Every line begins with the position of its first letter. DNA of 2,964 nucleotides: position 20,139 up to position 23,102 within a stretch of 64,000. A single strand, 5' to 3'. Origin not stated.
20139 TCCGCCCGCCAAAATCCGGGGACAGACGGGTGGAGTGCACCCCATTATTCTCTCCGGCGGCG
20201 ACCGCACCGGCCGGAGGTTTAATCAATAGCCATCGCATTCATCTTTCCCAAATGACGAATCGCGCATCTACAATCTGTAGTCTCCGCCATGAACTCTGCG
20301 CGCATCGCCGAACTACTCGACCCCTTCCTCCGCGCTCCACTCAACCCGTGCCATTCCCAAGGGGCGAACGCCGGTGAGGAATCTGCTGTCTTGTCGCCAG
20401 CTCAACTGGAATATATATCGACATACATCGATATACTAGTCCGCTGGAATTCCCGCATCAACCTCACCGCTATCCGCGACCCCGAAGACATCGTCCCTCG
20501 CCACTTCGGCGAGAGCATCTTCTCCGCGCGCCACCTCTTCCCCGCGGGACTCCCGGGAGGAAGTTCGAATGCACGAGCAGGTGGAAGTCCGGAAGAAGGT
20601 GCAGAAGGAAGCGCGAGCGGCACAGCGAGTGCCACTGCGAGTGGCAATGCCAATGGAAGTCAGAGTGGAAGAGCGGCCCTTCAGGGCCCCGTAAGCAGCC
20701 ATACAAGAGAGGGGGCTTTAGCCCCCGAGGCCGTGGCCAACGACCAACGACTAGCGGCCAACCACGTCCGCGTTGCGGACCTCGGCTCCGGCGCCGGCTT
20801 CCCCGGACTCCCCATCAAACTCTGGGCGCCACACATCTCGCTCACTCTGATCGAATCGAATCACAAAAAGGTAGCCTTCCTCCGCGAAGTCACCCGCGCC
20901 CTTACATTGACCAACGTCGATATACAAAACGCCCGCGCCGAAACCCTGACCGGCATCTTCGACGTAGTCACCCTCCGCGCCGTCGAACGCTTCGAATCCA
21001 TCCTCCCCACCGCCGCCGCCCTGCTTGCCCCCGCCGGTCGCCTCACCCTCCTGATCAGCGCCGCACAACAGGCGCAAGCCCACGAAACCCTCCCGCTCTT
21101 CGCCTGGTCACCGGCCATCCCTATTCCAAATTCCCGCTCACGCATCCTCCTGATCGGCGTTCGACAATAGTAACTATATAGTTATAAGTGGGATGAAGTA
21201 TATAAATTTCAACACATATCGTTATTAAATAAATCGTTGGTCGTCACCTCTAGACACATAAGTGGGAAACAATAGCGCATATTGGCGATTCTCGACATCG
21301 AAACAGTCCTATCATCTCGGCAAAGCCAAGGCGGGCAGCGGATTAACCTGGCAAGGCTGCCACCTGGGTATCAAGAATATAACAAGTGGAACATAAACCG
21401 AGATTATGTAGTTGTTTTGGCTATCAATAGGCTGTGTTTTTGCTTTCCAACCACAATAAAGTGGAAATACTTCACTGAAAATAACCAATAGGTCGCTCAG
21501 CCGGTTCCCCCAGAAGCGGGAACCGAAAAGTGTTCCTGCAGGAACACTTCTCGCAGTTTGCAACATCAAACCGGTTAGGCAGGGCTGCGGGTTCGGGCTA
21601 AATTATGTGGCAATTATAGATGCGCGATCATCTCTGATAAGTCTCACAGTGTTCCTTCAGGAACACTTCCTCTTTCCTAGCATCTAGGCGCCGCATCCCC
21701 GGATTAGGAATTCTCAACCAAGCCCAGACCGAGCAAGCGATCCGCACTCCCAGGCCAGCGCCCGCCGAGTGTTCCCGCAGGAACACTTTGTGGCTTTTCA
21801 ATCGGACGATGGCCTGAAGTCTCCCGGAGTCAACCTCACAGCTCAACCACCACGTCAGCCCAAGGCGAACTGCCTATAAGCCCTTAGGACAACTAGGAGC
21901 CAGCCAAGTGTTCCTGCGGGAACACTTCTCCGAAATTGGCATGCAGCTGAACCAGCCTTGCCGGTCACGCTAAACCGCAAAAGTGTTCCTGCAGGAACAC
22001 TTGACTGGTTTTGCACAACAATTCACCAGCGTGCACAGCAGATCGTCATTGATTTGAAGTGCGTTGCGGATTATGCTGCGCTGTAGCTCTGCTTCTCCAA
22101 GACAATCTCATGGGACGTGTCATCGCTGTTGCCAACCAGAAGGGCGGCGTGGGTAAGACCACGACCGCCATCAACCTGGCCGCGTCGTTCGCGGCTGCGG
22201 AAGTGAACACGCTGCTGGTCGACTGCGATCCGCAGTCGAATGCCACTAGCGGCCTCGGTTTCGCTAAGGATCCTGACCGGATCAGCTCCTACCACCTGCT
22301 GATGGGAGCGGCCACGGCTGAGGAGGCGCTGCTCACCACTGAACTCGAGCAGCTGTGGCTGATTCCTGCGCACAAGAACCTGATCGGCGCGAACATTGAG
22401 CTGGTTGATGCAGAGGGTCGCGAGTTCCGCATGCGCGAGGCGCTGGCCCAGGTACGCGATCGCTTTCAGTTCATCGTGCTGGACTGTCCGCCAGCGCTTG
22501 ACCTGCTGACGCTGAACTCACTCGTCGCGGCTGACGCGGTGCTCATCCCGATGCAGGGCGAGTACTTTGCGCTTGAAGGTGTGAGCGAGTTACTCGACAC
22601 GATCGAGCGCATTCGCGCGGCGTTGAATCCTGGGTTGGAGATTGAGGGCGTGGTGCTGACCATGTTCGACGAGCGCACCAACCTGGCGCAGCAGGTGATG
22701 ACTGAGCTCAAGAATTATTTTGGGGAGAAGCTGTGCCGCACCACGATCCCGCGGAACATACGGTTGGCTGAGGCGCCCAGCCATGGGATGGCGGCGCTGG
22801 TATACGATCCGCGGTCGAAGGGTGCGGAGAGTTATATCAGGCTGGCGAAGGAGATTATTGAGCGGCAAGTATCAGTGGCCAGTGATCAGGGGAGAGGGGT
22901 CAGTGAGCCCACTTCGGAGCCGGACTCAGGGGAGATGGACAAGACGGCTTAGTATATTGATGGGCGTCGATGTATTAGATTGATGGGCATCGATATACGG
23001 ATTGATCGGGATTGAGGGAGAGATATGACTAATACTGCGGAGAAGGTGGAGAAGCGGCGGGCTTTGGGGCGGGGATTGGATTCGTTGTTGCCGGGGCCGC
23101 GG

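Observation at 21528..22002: Array of five 22-bp palindromes with parS-like arms but a non-canonical centre, directly upstream of parAB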

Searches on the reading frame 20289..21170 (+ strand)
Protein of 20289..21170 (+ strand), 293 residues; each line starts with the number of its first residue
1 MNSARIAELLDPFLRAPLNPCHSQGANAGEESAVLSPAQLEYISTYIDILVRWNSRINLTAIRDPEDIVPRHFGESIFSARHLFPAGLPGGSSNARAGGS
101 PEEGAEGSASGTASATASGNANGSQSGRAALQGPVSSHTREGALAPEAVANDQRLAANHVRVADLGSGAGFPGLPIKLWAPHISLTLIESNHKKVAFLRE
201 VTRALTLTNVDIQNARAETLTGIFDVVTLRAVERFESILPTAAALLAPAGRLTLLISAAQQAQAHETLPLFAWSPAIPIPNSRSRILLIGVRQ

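Call 5: search_protein_families(library=pfam, proteins=[window:20289-21170:+])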
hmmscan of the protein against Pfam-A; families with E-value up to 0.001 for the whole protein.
window:20289-21170:+ (293 aa): 3 families
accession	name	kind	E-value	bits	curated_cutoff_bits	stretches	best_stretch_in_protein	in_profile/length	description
PF02527.21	GidB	-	5.3e-37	127.4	27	2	158-265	48-157/184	rRNA small subunit methyltransferase G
PF05175.20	MTS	-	3e-06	27.4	23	1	157-261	29-145/170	Methyltransferase small domain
PF13847.12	Methyltransf_31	-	4.4e-06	26.9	27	1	159-256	4-111/145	Methyltransferase domain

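Call 70: search_protein_families(library=ncbifam, proteins=[window:20289-21167:+])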
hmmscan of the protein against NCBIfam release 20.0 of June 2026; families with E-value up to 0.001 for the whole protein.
window:20289-21167:+ (293 aa): 3 families
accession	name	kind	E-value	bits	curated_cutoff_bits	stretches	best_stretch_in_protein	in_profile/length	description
TIGR00138.1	rsmG_gidB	equivalog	4.9e-36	124.1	99.5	2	159-265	45-153/183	16S rRNA (guanine(527)-N(7))-methyltransferase RsmG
NF006138.0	PRK08287.1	equivalog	5.7e-06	26.3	210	1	158-259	31-137/189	decarboxylating cobalt-precorrin-6B (C(15))-methyltransferase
TIGR02469.1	CbiT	equivalog_domain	0.00011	22.5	78.3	1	154-253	16-119/124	precorrin-6Y C5,15-methyltransferase (decarboxylating) subunit CbiT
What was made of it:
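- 20289..21170 (+): rsmG (gidB), the upstream neighbour. calls 5, 70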

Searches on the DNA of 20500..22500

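Call 82: search_rna_families(source=window, start=20500, end=22500, threshold=evalue, max_evalue=1)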
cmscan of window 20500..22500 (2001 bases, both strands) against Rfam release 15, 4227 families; matches with E-value up to 1: 1.
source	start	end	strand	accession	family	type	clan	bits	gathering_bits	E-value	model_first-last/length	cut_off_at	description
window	21909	21999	-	RF00753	mir-503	Gene; miRNA;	-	25.4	54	0.012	1-71/71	no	mir-503 microRNA precursor family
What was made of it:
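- On REP / intrinsic-terminator hairpins: Rfam gave no match above a gathering score (call 82).
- Rfam gave one match, mir-503 (a eukaryotic miRNA family), at 25.4 bits against a gathering score of 54, which I treat as chance (call 82).
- Tried and rejected: (4) A known RNA family: one sub-threshold hit, a eukaryotic miRNA model, which I treat as meaningless (call 82).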

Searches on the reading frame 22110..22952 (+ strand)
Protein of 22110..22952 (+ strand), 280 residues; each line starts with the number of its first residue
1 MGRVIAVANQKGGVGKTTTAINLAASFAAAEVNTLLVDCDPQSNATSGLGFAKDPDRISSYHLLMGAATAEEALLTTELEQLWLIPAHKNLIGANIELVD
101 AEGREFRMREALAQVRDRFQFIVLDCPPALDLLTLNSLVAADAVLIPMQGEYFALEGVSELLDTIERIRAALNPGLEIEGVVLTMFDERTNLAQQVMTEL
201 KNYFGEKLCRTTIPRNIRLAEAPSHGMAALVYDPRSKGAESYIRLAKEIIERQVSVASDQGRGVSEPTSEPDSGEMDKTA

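Call 5: search_protein_families(library=pfam, proteins=[window:22110-22952:+])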
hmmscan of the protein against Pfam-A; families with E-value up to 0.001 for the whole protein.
window:22110-22952:+ (280 aa): 7 families
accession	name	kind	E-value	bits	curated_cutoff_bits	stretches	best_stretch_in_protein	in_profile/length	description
PF13614.12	AAA_31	-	1.1e-58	198.5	27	1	3-178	2-177/177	AAA domain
PF01656.29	CbiA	-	6.2e-29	100.9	25.4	1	5-227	1-123/125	CobQ/CobB/MinD/ParA nucleotide binding domain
PF00142.24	Fer4_NifH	-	7.8e-10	39.1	25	1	10-48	7-45/271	4Fe-4S iron sulfur cluster binding proteins, NifH/frxC family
PF09140.17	MipZ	-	8.7e-10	38.8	20.7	1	3-41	1-39/262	ATPase MipZ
PF10609.15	ParA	-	2.4e-08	34.1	27.1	1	3-40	4-41/246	NUBPL iron-transfer P-loop NTPase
PF06564.18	CBP_BcsQ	-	1.3e-06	28.5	21.3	1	4-145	3-142/234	Cellulose biosynthesis protein BcsQ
PF02374.21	ArsA_ATPase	-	3.8e-05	23.5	24.3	1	10-44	8-42/305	Anion-transporting ATPase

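Call 70: search_protein_families(library=ncbifam, proteins=[window:22110-22949:+])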
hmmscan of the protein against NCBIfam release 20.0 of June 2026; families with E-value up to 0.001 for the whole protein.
window:22110-22949:+ (280 aa): 25 families
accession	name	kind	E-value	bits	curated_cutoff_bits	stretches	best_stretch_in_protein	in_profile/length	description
NF041546.1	ParA_partition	equivalog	8.9e-33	113.5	180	2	98-248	58-203/203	ParA family partition ATPase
NF041283.1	PrgP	equivalog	7.1e-24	84.6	400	1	1-221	1-230/297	ParA superfamily DNA segregation protein PrgP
TIGR03453.1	partition_RepA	equivalog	3.6e-23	82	348.45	1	3-216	105-337/387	plasmid partitioning protein RepA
TIGR01969.1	minD_arch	subfamily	6.2e-23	81.3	201.75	1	3-258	1-239/251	cell division ATPase MinD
TIGR03371.1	cellulose_yhjQ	equivalog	1.1e-16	61.1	157.85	1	4-247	3-239/246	cellulose biosynthesis protein BcsQ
NF010443.0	PRK13869.1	subfamily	2.1e-15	56.4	446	1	3-162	122-295/405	plasmid-partitioning protein RepA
TIGR01007.1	eps_fam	subfamily_domain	7.6e-15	55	108.05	1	3-129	18-138/204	polysaccharide biosynthesis tyrosine autokinase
TIGR01287.1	nifH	equivalog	3.5e-14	52.8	394.35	2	10-54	7-51/275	nitrogenase iron protein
TIGR03018.1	pepcterm_TyrKin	hypoth_equivalog_domain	4.9e-14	52.1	230.65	1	4-167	37-198/207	XrtA-associated tyrosine autokinase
NF033200.1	F430_CfbC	exception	6.1e-14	52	402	2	10-49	7-46/260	Ni-sirohydrochlorin a,c-diamide reductive cyclase ATP-dependent reductase subunit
TIGR01968.1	minD_bact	equivalog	1.1e-13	51.1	212.9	1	3-256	2-243/261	septum site-determining protein MinD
NF010259.0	PRK13705.1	equivalog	7.3e-12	44.9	725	1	3-167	107-283/388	plasmid-partitioning protein SopA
NF009701.0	PRK13230.1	subfamily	2e-10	40.2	350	1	10-53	8-51/291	nitrogenase reductase-like protein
NF009702.0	PRK13231.1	equivalog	6.9e-10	38.5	427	1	9-49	8-47/264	nitrogenase reductase-like protein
NF008568.0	PRK11519.1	equivalog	5.1e-08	31.6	1068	1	6-186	530-698/720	tyrosine-protein kinase Wzc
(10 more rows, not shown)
